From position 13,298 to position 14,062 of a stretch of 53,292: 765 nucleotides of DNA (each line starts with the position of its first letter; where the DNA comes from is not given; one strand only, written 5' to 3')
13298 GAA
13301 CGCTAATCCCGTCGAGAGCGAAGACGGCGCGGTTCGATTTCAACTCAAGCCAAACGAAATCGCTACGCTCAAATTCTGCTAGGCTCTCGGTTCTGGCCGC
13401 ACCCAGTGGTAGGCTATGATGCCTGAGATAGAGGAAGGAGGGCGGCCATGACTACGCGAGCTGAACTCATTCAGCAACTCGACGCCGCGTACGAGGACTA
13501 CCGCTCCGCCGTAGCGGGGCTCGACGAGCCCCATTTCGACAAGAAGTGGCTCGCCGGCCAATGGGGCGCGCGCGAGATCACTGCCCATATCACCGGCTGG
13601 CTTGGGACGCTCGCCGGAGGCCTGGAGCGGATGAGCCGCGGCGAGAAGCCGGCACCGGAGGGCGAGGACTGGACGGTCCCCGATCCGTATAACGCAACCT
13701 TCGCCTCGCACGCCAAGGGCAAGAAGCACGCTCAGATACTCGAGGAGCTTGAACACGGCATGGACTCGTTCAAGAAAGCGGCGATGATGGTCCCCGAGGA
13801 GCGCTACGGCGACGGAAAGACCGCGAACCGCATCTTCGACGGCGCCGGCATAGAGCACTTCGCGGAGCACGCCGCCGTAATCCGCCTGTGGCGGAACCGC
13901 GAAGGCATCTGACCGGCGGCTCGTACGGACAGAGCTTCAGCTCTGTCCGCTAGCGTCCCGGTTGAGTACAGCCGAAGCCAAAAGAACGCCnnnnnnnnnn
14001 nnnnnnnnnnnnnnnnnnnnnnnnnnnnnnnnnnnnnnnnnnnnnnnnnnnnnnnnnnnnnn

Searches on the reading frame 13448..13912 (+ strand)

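Call 22: search_protein_families(library=pfam, proteins=[window:13448-13912:+], max_evalue=0.0001)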
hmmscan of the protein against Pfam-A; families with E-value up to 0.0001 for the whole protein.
window:13448-13912:+ (154 aa): 2 families
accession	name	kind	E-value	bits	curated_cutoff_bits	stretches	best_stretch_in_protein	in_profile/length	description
PF11716.13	MDMPI_N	-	3.6e-06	28.1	24.2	1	12-119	2-107/140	Mycothiol maleylpyruvate isomerase N-terminal domain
PF08020.16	DUF1706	-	8.8e-06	26.2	24.2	1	2-148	5-164/166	Protein of unknown function (DUF1706)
